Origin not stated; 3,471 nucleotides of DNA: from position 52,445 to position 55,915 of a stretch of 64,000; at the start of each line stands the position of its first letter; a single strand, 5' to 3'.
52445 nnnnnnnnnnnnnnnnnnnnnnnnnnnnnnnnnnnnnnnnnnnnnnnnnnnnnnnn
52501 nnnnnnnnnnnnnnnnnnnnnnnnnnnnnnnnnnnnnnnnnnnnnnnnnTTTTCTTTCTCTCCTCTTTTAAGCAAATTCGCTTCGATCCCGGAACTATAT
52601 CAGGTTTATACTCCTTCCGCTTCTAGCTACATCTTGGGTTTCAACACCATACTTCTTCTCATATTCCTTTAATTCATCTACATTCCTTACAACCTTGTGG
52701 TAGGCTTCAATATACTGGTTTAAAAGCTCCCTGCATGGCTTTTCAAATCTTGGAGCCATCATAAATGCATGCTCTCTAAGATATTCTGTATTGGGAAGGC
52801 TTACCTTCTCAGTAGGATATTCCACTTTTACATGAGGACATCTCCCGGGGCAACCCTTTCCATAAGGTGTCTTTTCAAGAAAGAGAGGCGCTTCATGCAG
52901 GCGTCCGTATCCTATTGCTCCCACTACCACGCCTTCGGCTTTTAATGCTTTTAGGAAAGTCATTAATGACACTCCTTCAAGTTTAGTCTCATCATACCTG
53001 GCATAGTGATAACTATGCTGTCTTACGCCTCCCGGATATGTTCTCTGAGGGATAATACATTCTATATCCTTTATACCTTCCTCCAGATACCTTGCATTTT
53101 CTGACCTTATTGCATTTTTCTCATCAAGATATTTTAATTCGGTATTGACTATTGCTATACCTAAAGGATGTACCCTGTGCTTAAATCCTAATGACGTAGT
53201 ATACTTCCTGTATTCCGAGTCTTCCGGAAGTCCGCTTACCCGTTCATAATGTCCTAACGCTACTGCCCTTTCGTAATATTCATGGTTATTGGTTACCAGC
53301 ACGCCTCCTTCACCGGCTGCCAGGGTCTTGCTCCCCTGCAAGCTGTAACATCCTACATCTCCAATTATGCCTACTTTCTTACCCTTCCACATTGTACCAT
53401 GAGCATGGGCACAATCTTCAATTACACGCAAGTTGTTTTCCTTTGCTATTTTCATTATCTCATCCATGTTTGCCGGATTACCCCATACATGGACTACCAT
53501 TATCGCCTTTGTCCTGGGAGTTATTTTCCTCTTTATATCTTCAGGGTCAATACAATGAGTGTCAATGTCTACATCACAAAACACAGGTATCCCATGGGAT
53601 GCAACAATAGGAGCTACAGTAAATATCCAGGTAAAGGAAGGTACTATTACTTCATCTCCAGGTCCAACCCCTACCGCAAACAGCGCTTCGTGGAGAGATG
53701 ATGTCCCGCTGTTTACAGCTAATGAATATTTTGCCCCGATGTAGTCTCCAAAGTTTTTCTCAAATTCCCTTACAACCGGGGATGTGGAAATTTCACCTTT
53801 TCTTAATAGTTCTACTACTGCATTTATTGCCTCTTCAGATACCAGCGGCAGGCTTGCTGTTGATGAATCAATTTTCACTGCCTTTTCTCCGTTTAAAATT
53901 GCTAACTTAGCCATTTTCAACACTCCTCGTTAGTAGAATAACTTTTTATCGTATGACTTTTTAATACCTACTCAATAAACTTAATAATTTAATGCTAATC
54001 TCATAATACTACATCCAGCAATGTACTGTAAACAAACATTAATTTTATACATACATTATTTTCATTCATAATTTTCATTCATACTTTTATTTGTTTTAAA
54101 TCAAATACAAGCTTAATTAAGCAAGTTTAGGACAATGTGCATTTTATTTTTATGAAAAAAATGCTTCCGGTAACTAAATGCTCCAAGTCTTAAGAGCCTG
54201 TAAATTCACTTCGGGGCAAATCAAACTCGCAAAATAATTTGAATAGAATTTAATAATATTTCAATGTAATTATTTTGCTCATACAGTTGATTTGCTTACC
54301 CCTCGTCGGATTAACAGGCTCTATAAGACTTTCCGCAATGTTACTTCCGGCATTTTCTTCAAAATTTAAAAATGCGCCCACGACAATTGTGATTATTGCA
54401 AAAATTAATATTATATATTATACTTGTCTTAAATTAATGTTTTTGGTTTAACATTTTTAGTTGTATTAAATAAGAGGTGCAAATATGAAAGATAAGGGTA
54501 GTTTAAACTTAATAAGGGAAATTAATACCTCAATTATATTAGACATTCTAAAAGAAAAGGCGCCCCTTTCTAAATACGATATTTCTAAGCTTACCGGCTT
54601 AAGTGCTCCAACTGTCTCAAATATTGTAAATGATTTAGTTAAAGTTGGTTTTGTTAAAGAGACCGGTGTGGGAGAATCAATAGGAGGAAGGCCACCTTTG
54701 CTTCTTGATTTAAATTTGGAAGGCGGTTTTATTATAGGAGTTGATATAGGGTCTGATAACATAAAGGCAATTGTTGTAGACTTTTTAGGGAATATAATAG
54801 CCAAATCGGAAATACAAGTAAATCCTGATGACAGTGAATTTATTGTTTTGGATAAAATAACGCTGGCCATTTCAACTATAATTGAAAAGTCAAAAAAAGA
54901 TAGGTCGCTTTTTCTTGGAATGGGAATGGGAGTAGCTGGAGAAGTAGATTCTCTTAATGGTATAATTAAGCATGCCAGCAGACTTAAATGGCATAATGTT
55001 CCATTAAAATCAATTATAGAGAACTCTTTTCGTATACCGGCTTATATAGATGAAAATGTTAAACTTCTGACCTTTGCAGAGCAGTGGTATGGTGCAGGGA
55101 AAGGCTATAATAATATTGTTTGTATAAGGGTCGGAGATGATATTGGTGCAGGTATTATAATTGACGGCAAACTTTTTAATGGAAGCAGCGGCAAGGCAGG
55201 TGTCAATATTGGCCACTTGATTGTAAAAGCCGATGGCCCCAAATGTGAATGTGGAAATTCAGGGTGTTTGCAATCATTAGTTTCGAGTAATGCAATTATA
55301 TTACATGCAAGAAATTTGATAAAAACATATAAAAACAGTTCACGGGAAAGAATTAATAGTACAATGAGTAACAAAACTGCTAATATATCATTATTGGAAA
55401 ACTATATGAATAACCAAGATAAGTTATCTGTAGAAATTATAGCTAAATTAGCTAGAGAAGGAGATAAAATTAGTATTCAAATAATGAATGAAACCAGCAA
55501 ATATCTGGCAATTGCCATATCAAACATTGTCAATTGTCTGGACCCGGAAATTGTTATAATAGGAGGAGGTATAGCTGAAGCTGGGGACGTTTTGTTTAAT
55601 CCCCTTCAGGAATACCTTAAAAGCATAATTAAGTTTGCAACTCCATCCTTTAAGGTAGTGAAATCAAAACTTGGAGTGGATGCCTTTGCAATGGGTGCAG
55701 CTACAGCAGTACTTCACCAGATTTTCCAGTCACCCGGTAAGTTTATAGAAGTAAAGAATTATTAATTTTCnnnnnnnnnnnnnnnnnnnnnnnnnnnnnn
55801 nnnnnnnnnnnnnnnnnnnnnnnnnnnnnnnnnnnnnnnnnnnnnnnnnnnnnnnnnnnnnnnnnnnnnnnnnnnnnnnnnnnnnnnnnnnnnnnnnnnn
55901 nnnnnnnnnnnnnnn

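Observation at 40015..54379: Inverted pair of near-identical 243-bp elements brackets a self-contained 13.9-kb module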

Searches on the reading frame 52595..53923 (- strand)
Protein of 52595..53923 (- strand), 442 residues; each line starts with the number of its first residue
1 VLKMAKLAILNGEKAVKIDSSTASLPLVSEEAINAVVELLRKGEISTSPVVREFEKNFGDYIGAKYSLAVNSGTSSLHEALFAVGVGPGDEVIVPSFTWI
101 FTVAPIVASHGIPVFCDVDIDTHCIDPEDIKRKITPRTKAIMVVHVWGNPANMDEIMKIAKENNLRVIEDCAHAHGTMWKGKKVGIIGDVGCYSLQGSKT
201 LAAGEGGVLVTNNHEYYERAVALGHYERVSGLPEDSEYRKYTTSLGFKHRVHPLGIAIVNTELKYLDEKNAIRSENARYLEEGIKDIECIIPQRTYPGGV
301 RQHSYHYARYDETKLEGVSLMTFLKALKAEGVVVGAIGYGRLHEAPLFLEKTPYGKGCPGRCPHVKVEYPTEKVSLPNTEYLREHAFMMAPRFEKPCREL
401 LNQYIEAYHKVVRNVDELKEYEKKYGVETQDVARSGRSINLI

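Call 12: search_protein_families(library=pfam, proteins=[window:52595-53923:-])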
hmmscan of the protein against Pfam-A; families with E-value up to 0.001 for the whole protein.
window:52595-53923:- (442 aa): 4 families
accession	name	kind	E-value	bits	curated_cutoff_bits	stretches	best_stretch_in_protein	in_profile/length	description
PF01041.23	DegT_DnrJ_EryC1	-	8.7e-89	298.7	19.8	1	29-380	4-345/360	DegT/DnrJ/EryC1/StrS aminotransferase family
PF00155.27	Aminotran_1_2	-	5.9e-10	39.3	19.7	1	31-179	21-194/361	Aminotransferase class I and II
PF01212.27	Beta_elim_lyase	-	2.6e-07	30.7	27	1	45-296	28-277/288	Beta-eliminating lyase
PF01053.26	Cys_Met_Meta_PP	-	6.1e-06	25.5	27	1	47-194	50-195/381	Cys/Met metabolism PLP-dependent enzyme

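Call 22: find_encoding_contigs(protein=window:52595-53923:-, flank=10000, max_places=10)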
Protein window:52595-53923:- (442 aa): no gene with exactly this product is on record in the collection.

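Call 51: find_encoding_contigs(protein=window:52595-53914:-, flank=3000, max_places=4)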
Protein window:52595-53914:- (439 aa): 1 contig read that carries it; 1 place shown.
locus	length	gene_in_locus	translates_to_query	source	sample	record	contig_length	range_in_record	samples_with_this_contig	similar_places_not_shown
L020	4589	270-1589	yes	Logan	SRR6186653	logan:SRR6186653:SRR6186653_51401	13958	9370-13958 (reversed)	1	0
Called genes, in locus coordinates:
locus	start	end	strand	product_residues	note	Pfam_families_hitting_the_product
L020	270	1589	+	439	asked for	PF00155:Aminotran_1_2, PF01041:DegT_DnrJ_EryC1, PF01212:Beta_elim_lyase (weak), PF01053:Cys_Met_Meta_PP (weak)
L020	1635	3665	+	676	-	-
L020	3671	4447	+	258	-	PF04909:Amidohydro_2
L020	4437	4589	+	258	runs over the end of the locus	PF04909:Amidohydro_2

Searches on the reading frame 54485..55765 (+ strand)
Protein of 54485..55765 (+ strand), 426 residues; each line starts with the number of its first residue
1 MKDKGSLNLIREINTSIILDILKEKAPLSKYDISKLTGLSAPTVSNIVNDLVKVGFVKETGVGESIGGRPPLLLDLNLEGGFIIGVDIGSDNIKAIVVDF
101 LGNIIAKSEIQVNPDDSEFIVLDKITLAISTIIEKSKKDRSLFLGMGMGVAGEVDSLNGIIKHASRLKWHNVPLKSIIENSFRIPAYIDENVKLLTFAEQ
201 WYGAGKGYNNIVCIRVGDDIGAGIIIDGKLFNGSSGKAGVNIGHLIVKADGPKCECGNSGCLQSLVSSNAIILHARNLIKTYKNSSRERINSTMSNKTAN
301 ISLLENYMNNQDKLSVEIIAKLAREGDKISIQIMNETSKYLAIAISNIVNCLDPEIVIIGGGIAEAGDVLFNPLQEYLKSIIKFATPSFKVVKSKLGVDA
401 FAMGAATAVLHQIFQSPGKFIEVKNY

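Call 13: search_protein_families(library=pfam, proteins=[window:54485-55765:+])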
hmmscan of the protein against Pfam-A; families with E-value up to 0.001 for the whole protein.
window:54485-55765:+ (426 aa): 8 families
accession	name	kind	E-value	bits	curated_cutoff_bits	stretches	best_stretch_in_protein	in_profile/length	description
PF00480.26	ROK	-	2.6e-58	198.3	22.9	1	84-409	2-291/294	ROK family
PF01869.26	BcrAD_BadFG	-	1.8e-06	28.1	31.5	0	84-155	1-74/271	BadF/BadG/BcrA/BcrD ATPase family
PF13412.12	HTH_24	-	8.1e-06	25.8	21.9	1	18-58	8-48/48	Winged helix-turn-helix DNA-binding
PF12802.13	MarR_2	-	9e-06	26.2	27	1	17-59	9-52/61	MarR family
PF09339.16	HTH_IclR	-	5.7e-05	23.2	22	1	18-59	8-50/52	IclR helix-turn-helix domain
PF01022.26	HTH_5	-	0.00027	21.2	22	0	18-58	7-46/47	Bacterial regulatory protein, arsR family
PF01047.28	MarR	-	0.00036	20.8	24.6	1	18-58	8-48/59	MarR family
PF01978.25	TrmB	-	0.00088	19.5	25.6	0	21-59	17-54/68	Sugar-specific transcriptional regulator TrmB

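Call 19: find_encoding_contigs(protein=window:54485-55765:+, flank=10000, max_places=10)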
Protein window:54485-55765:+ (426 aa): 1 contig read that carries it; 1 place shown.
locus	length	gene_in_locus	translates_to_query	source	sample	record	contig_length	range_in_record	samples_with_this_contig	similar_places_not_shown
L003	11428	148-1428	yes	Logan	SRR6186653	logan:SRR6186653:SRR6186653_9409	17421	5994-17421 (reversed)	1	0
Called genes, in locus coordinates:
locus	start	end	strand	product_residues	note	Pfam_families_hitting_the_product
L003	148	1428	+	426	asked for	PF12802:MarR_2 (weak), PF13412:HTH_24 (weak), PF00480:ROK, PF01869:BcrAD_BadFG (faint)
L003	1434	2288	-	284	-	PF01522:Polysacc_deac_1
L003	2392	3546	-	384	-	PF01041:DegT_DnrJ_EryC1, PF00155:Aminotran_1_2 (weak)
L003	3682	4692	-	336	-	PF01408:GFO_IDH_MocA, PF02894:GFO_IDH_MocA_C, PF22725:GFO_IDH_MocA_C3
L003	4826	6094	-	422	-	-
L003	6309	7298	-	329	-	PF01408:GFO_IDH_MocA, PF03447:NAD_binding_3 (weak), PF22725:GFO_IDH_MocA_C3, PF02894:GFO_IDH_MocA_C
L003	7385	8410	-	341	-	PF00248:Aldo_ket_red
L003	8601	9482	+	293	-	PF00892:EamA (weak)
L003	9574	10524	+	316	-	PF07883:Cupin_2 (weak), PF02311:AraC_binding (weak), PF00165:HTH_AraC (weak), PF12833:HTH_18, PF00165:HTH_AraC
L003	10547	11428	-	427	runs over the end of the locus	PF00365:PFK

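Call 50: find_homologous_proteins(query=window:54485-55765:+, max_evalue=1e-60)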
Query window:54485-55765:+ (426 aa): 28 proteins with E <= 1e-60 among 8000 candidates.
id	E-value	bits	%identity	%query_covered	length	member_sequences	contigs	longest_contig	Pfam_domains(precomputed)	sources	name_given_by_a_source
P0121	5.6e-271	916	100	100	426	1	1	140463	PF01869.27,PF00480.27,PF13412.13,PF12802.14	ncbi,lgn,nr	ncbi:MAG: ROK family transcriptional regulator [Firmicutes bacterium]|nr:ROK family transcriptional 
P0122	1.3e-219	747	80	100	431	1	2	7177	PF00480.27,PF13412.13,PF12802.14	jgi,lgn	jgi:glucokinase-like ROK family protein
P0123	3.8e-213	726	78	100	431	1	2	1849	PF00480.27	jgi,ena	-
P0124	3.2e-179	614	68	99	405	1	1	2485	PF00480.27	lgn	-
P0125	9.1e-167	573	64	99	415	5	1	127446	PF00480.27,PF13412.13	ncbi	ncbi:MAG: ROK family protein [Clostridiaceae bacterium]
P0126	2.2e-165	569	63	100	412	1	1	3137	PF00480.27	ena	-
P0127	1.5e-161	556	62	99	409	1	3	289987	PF00480.27,PF13412.13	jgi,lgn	jgi:glucokinase-like ROK family protein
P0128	3.5e-161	555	62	99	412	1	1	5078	PF00480.27,PF13412.13,PF01022.27,PF12802.14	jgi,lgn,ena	-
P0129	3.9e-151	522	58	98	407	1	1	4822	PF00480.27,PF13412.13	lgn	-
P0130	7.9e-148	511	59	100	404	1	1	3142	PF00480.27,PF13412.13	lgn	-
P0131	1.0e-137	478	63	85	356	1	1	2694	PF00480.27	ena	-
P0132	4.7e-130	452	52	99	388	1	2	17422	PF00480.27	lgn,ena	-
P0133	9.3e-130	451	53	99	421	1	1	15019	PF00480.27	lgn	-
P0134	2.4e-121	424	48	99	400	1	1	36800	PF00480.27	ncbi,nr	ncbi:ROK family protein [Eubacteriales bacterium OttesenSCG-928-K08]|nr:ROK family protein [Eubacter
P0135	6.0e-118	412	48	99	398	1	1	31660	PF00480.27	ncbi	-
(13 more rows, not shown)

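Call 52: find_encoding_contigs(protein=P0122, flank=8000, max_places=4)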
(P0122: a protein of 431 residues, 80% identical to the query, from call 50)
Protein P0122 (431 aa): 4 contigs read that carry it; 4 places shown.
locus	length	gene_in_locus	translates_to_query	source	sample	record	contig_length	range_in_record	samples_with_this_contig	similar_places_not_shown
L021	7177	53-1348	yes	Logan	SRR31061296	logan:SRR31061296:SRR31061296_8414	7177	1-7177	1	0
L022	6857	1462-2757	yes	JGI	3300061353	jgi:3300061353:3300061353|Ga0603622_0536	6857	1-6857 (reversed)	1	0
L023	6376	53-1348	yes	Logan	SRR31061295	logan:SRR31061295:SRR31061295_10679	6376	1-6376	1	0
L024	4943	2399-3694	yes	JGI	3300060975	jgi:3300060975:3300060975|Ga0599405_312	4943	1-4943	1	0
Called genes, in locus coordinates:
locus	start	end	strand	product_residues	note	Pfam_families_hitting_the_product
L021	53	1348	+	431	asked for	PF12802:MarR_2 (faint), PF13412:HTH_24 (faint), PF00480:ROK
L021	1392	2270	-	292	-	PF01522:Polysacc_deac_1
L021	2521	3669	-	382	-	PF01041:DegT_DnrJ_EryC1, PF00155:Aminotran_1_2 (weak)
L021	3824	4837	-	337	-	PF01408:GFO_IDH_MocA, PF02894:GFO_IDH_MocA_C, PF22685:Gal80p_C-like (weak), PF22725:GFO_IDH_MocA_C3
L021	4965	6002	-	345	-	-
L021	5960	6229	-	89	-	-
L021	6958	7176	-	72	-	?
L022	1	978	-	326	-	?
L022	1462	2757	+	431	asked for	PF12802:MarR_2 (faint), PF13412:HTH_24 (faint), PF00480:ROK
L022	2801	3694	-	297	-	PF01522:Polysacc_deac_1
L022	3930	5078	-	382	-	PF01041:DegT_DnrJ_EryC1, PF00155:Aminotran_1_2 (weak)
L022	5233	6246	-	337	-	PF01408:GFO_IDH_MocA, PF02894:GFO_IDH_MocA_C, PF22685:Gal80p_C-like (weak), PF22725:GFO_IDH_MocA_C3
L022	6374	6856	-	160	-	?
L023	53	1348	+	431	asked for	PF12802:MarR_2 (faint), PF13412:HTH_24 (faint), PF00480:ROK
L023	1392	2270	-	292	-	PF01522:Polysacc_deac_1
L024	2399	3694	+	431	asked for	PF12802:MarR_2 (faint), PF13412:HTH_24 (faint), PF00480:ROK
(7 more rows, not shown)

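Call 53: find_encoding_contigs(protein=P0125, flank=10000, max_places=3)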
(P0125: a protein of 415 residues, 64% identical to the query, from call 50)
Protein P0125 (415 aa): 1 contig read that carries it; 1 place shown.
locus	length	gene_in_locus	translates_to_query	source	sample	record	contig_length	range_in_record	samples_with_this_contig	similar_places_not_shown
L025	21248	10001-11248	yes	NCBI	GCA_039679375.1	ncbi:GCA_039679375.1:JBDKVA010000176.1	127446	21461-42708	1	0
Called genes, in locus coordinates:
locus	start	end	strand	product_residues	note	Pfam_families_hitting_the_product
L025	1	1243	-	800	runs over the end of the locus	PF02743:dCache_1 (weak), PF12833:HTH_18, PF00165:HTH_AraC (weak)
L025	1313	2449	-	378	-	PF01841:Transglut_core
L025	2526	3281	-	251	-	PF04909:Amidohydro_2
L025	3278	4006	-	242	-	PF01026:TatD_DNase (faint), PF04909:Amidohydro_2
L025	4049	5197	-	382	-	-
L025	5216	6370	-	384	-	PF01041:DegT_DnrJ_EryC1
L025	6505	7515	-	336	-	PF01408:GFO_IDH_MocA, PF02894:GFO_IDH_MocA_C, PF22725:GFO_IDH_MocA_C3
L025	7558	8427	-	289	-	PF01522:Polysacc_deac_1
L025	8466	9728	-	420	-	-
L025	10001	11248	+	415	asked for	PF13412:HTH_24 (weak), PF00480:ROK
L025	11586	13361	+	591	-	PF00672:HAMP (weak), PF06580:His_kinase, PF02518:HATPase_c (weak)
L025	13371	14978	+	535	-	PF00072:Response_reg, PF00165:HTH_AraC (faint), PF12833:HTH_18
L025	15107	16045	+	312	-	PF00528:BPD_transp_1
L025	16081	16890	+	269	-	PF00528:BPD_transp_1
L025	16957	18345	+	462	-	PF01547:SBP_bac_1, PF13416:SBP_bac_8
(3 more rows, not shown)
